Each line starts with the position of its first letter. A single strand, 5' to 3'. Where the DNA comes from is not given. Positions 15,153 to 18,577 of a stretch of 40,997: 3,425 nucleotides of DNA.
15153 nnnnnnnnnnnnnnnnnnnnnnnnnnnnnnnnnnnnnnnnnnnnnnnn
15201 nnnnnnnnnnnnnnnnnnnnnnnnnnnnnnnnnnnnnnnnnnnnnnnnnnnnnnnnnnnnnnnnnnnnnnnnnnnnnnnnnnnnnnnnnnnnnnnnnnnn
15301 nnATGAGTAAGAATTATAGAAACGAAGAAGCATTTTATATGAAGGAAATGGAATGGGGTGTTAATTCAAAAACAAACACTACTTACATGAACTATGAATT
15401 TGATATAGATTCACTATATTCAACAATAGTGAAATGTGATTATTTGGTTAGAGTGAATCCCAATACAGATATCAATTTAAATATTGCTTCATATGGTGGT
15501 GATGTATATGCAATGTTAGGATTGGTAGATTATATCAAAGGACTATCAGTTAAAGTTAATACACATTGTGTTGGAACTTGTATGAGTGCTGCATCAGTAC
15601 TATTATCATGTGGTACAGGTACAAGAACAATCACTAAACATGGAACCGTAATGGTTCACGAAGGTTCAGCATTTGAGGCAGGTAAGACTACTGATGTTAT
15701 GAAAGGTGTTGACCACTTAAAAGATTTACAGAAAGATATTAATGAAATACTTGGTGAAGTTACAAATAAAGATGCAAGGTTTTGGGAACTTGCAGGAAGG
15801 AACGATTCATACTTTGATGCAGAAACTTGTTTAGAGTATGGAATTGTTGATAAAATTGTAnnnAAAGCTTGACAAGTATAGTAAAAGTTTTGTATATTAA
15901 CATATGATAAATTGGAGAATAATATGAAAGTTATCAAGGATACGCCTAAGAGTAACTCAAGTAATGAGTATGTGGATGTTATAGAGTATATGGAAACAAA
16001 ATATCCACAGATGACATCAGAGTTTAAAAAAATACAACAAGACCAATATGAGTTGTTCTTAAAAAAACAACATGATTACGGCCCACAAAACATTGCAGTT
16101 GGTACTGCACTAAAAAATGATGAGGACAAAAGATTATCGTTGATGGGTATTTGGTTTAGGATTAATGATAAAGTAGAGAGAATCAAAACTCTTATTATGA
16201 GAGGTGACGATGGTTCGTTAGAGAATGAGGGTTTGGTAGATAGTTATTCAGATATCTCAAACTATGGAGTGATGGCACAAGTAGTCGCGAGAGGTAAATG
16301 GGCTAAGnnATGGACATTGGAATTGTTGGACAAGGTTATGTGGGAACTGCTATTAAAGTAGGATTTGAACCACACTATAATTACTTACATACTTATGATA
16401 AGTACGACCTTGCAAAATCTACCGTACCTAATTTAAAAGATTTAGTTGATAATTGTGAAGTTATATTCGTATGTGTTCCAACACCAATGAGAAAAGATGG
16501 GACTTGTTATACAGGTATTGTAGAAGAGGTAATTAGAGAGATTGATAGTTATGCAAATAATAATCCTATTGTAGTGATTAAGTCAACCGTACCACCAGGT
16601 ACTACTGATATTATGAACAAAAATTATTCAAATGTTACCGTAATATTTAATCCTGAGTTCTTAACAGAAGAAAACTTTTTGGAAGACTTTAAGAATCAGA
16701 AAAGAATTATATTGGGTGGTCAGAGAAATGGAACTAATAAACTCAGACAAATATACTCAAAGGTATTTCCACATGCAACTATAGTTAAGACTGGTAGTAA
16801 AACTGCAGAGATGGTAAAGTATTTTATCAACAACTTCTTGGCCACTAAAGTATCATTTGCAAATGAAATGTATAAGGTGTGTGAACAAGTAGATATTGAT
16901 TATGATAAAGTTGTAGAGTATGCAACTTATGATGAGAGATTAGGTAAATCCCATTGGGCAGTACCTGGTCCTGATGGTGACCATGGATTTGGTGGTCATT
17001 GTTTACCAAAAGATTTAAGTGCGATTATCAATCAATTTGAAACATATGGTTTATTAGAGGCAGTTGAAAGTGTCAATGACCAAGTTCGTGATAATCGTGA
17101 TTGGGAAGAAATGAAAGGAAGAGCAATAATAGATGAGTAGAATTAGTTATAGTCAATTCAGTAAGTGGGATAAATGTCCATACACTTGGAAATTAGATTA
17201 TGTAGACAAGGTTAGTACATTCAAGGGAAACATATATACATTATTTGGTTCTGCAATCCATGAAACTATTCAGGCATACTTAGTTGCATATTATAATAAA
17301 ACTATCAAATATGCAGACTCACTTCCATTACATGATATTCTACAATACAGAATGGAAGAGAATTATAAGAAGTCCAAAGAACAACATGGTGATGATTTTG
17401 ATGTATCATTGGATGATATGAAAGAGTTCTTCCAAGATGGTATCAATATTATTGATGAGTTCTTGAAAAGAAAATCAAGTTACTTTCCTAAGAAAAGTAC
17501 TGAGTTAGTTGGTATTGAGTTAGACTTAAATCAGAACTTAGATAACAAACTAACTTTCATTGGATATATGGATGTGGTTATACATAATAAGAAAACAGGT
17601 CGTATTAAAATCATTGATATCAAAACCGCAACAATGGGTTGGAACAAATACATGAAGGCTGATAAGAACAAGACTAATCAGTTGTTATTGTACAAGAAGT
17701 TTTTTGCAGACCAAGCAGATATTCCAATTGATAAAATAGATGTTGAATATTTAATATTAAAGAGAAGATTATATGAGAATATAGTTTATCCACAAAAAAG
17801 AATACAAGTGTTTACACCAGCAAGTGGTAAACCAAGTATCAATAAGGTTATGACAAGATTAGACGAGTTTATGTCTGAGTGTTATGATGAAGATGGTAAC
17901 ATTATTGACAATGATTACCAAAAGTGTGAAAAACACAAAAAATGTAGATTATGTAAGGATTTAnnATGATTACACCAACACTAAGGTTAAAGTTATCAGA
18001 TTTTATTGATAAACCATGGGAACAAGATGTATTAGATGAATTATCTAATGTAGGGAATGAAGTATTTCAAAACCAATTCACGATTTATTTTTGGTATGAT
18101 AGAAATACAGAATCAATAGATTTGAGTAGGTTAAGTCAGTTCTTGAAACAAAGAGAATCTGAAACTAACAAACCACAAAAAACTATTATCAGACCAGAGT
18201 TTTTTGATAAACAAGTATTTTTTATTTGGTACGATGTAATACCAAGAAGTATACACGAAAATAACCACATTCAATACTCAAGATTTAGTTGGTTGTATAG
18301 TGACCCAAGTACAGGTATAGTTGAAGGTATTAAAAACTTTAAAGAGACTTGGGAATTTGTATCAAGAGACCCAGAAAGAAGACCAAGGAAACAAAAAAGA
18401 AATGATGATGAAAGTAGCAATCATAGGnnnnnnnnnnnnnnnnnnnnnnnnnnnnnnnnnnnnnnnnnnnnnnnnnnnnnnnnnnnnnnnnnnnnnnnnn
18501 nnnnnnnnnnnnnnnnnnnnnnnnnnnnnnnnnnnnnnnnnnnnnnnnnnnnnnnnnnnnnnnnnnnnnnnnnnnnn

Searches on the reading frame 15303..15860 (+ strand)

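Call 101: search_protein_families(library=pfam, proteins=[window:15303-15860:+], max_evalue=0.001)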
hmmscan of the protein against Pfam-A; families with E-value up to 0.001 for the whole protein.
window:15303-15860:+ (186 aa): 1 family
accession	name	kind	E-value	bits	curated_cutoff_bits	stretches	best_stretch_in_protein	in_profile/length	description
PF00574.28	CLP_protease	-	1.1e-27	97.6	20.2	1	47-186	39-179/182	Clp protease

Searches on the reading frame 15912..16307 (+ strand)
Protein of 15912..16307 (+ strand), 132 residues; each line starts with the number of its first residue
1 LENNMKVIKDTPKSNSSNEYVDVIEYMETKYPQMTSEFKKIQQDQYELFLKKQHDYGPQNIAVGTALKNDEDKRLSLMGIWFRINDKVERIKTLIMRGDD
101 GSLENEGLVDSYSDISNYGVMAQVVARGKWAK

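Call 101: search_protein_families(library=pfam, proteins=[window:15912-16307:+], max_evalue=0.001)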
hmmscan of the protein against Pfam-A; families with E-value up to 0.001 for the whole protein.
window:15912-16307:+ (132 aa): 1 family
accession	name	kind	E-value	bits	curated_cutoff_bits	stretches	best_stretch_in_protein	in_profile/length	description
PF07659.16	DUF1599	-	7e-06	26.7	25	1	83-123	16-58/61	Nucleotide modification associated domain 1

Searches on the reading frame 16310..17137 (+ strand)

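Call 101: search_protein_families(library=pfam, proteins=[window:16310-17137:+], max_evalue=0.001)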
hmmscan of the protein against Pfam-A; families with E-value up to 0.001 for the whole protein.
window:16310-17137:+ (276 aa): 2 families
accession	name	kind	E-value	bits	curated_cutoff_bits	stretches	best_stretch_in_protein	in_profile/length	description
PF03721.20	UDPG_MGDP_dh_N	-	3e-25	89.3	27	1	42-143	70-181/187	UDP-glucose/GDP-mannose dehydrogenase family, NAD binding domain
PF00984.24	UDPG_MGDP_dh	-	2e-24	85.9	25.4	1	164-257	1-93/94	UDP-glucose/GDP-mannose dehydrogenase family, central domain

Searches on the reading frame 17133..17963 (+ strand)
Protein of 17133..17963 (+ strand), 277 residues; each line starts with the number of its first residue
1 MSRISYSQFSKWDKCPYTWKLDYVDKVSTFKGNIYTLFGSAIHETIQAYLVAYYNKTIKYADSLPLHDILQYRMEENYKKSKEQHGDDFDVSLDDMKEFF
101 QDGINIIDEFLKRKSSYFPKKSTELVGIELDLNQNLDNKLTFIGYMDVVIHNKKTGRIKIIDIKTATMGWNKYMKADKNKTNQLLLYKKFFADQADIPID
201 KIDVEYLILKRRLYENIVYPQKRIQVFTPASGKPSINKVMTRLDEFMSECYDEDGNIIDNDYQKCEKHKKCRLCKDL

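Call 101: search_protein_families(library=pfam, proteins=[window:17133-17963:+], max_evalue=0.001)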
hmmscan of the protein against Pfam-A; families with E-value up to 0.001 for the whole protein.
window:17133-17963:+ (277 aa): 1 family
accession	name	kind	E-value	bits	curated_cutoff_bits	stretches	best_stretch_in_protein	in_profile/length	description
PF12705.13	PDDEXK_1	-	5.5e-16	59.7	22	1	3-274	1-240/247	PD-(D/E)XK nuclease superfamily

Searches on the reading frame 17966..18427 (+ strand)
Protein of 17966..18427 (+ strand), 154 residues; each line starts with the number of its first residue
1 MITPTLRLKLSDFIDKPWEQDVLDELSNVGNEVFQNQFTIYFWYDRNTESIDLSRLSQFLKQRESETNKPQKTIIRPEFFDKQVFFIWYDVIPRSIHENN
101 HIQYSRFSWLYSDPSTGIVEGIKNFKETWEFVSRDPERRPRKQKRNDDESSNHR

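Call 101: search_protein_families(library=pfam, proteins=[window:17966-18427:+], max_evalue=0.001)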
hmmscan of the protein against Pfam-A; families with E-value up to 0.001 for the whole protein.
window:17966-18427:+ (154 aa): 1 family
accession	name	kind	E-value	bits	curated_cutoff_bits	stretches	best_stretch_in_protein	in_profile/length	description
PF10720.14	DUF2515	-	4.3e-06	26.7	24.3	1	10-99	80-162/294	Protein of unknown function (DUF2515)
